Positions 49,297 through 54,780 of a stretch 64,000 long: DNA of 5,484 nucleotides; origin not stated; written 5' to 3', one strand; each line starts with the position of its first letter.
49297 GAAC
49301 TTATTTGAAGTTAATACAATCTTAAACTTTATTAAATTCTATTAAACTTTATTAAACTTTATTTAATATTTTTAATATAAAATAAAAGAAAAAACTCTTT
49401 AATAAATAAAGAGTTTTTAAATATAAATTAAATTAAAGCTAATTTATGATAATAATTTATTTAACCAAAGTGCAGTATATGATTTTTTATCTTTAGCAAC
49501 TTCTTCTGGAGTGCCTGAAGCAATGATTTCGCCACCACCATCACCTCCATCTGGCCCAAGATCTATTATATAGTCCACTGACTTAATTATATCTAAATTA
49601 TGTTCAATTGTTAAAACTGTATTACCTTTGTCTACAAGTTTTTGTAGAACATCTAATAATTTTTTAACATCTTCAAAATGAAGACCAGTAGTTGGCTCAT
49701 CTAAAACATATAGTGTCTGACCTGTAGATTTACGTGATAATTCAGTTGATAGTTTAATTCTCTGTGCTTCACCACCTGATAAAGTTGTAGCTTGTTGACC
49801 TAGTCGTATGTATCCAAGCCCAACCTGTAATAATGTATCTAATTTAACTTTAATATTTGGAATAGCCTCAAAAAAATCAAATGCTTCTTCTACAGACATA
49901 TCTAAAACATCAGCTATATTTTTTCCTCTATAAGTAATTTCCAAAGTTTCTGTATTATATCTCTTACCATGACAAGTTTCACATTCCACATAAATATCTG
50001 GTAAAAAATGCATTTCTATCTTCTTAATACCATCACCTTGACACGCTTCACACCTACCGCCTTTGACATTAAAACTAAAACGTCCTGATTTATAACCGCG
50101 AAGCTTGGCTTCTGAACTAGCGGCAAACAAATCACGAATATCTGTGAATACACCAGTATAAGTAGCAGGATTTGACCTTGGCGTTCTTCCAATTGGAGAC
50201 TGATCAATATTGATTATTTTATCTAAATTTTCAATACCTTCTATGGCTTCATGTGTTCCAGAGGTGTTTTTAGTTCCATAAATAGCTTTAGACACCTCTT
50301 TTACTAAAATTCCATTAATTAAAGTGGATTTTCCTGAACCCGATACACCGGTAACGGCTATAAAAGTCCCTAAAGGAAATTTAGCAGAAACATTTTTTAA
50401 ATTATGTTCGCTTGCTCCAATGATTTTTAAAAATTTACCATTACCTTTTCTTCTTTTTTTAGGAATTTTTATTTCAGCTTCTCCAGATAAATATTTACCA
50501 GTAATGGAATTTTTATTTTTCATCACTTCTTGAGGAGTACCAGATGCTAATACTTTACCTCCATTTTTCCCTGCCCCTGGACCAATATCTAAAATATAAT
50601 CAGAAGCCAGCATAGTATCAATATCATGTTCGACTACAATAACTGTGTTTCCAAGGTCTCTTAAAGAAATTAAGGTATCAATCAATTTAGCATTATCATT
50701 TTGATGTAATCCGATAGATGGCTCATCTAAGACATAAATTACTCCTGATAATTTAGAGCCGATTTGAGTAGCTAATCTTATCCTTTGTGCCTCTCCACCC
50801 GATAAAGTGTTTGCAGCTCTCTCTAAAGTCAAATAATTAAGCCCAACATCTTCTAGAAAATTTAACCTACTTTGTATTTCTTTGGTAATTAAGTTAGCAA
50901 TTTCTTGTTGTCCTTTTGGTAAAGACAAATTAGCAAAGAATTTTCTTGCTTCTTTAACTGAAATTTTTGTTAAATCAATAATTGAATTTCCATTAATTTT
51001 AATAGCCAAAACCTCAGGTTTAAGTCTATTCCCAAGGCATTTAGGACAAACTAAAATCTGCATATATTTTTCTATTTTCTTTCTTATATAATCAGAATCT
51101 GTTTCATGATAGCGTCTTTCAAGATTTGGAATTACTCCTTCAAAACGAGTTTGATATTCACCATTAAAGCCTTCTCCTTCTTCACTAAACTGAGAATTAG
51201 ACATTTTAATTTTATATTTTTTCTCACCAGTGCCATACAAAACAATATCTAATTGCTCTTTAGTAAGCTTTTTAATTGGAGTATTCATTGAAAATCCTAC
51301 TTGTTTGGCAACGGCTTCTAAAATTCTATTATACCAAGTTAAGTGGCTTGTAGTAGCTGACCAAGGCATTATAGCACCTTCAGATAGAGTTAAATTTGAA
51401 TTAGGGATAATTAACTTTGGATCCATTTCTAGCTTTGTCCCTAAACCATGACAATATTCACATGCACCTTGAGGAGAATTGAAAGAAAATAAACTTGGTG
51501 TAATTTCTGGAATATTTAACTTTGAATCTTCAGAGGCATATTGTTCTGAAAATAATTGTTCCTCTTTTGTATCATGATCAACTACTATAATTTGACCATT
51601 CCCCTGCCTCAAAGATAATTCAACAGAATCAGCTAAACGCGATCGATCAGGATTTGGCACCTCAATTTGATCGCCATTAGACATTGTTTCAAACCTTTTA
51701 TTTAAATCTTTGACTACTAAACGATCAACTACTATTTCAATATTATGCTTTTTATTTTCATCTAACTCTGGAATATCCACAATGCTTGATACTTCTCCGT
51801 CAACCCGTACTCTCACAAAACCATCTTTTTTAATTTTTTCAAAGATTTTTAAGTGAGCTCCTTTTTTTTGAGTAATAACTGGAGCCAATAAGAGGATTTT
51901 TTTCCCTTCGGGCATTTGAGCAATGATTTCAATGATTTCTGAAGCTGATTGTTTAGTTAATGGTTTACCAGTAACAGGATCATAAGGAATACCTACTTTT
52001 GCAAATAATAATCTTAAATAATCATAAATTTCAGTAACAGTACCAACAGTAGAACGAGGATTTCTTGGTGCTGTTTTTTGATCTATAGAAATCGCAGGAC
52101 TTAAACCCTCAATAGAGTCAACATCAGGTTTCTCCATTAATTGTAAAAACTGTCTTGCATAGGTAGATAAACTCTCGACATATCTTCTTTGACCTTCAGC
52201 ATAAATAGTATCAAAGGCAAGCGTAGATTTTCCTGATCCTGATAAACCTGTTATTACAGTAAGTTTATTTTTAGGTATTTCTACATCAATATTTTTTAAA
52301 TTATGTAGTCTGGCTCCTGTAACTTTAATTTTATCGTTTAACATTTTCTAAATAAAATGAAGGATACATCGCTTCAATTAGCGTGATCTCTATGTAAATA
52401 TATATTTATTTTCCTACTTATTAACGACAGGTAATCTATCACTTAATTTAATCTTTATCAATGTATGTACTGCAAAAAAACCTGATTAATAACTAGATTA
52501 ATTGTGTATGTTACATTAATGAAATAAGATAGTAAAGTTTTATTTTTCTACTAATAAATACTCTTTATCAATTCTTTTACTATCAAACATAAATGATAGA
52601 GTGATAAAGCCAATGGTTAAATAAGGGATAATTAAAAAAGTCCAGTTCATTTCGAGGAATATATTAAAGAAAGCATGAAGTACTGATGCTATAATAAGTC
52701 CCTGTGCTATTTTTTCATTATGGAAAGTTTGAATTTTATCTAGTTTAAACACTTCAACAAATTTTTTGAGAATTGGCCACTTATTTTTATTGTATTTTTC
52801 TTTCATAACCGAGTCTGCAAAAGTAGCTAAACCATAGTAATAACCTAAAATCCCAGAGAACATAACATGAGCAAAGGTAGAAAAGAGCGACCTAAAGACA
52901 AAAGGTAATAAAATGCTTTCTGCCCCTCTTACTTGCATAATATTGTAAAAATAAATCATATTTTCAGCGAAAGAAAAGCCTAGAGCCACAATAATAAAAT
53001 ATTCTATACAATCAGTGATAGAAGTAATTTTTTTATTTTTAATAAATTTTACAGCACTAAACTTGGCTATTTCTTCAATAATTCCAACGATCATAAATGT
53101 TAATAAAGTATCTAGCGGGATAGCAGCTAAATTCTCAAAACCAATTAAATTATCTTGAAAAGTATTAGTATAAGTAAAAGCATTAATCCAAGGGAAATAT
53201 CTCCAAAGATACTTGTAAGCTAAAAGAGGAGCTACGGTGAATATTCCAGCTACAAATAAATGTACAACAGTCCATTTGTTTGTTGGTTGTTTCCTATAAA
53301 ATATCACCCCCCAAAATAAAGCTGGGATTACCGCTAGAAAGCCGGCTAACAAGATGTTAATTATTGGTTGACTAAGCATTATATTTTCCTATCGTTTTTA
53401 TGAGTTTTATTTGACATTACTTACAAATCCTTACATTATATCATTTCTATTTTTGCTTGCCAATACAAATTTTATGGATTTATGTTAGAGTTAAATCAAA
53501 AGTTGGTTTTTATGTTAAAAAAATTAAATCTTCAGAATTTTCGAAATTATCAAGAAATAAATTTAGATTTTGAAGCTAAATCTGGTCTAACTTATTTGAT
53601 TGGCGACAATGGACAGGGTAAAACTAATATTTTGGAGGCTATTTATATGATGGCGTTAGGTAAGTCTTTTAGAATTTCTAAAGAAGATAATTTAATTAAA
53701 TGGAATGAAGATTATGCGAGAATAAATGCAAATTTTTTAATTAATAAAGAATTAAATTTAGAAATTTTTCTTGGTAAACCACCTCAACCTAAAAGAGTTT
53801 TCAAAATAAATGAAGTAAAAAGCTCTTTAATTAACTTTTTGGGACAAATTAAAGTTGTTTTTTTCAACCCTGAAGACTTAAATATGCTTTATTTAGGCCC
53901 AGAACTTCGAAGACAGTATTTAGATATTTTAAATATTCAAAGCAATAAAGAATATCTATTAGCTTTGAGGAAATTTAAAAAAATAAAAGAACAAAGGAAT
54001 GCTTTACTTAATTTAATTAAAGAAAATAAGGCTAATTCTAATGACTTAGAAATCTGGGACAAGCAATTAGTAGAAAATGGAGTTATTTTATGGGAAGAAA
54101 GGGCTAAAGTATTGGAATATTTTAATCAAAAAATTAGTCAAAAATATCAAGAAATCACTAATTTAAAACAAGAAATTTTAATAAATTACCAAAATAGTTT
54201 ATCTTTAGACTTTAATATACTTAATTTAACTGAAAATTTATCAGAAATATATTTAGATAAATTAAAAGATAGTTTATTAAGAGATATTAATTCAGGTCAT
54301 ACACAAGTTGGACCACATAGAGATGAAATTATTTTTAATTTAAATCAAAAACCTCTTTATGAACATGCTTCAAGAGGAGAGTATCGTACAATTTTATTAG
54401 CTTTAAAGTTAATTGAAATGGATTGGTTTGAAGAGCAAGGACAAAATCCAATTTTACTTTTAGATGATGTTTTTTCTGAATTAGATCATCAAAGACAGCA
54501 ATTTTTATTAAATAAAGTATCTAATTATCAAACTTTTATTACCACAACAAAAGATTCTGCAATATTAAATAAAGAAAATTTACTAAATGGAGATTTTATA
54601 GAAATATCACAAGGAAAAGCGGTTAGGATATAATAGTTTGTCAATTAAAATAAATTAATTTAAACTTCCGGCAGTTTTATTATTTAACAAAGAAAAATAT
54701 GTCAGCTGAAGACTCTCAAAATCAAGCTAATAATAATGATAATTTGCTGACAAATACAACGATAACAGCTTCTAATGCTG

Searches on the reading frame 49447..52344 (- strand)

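Call 8: search_protein_families(library=pfam, proteins=[window:49447-52344:-], max_evalue=0.001)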
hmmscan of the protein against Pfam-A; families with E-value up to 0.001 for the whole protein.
window:49447-52344:- (966 aa): 18 families
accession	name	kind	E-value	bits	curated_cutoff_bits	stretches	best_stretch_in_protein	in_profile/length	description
PF17755.6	UvrA_DNA-bind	-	1.4e-38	132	23.2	1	308-426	1-110/110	UvrA DNA-binding domain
PF17760.6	UvrA_inter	-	2.8e-34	117.7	23.3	1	132-216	1-85/109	UvrA interaction domain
PF00005.33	ABC_tran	-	7.3e-22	78.9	25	1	649-681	1-33/137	ABC transporter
PF02463.25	SMC_N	-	1.6e-09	38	40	0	854-925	136-207/220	RecF/RecN/SMC N terminal domain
PF13555.12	AAA_29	-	4.6e-09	36.3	27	0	20-42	16-38/61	P-loop containing region of AAA domain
PF13304.12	AAA_21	-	8.1e-08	33.1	27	0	855-903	238-286/304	AAA domain, putative AbiEii toxin, Type IV TA system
PF12399.14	BCA_ABC_TP_C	-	8.5e-07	28.9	25.5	0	939-953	1-15/27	Branched-chain amino acid ATP-binding cassette transporter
PF03193.22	RsgA_GTPase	-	2.2e-06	28.1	30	0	636-683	84-130/174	RsgA GTPase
PF13191.12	AAA_16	-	4.1e-06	27.8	32.6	0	23-69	21-72/167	AAA ATPase domain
PF20703.3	nSTAND1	-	1.3e-05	25.4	27.1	0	655-691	33-65/379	Novel STAND NTPase 1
PF13401.12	AAA_22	-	1.9e-05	25.4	27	0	660-682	6-28/130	AAA domain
PF20720.3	nSTAND3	-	7.5e-05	22.9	27.2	0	24-48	15-39/155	Novel STAND NTPase 3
PF00684.25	DnaJ_CXXCXGXG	-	0.00014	22.5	32.7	0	763-795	16-51/65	DnaJ central domain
PF13481.12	AAA_25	-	0.00017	21.7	27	0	23-46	30-53/195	AAA domain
PF13173.12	AAA_14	-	0.00054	20.4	27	0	26-51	2-27/129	AAA domain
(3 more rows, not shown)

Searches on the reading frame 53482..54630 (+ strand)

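Call 54: search_protein_families(library=pfam, proteins=[window:53482-54630:+], max_evalue=0.0001)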
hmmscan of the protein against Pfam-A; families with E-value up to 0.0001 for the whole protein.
window:53482-54630:+ (383 aa): 4 families
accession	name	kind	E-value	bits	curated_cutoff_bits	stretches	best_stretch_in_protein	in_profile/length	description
PF02463.25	SMC_N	-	2.6e-18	66.7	40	1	11-366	1-207/220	RecF/RecN/SMC N terminal domain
PF13175.12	AAA_15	-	6.9e-10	39.5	32.1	1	11-253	1-182/374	AAA ATPase domain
PF13476.12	AAA_23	-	1e-09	39.8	27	1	14-232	1-193/201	AAA domain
PF13304.12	AAA_21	-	1.6e-05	25.6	27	0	36-343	1-280/304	AAA domain, putative AbiEii toxin, Type IV TA system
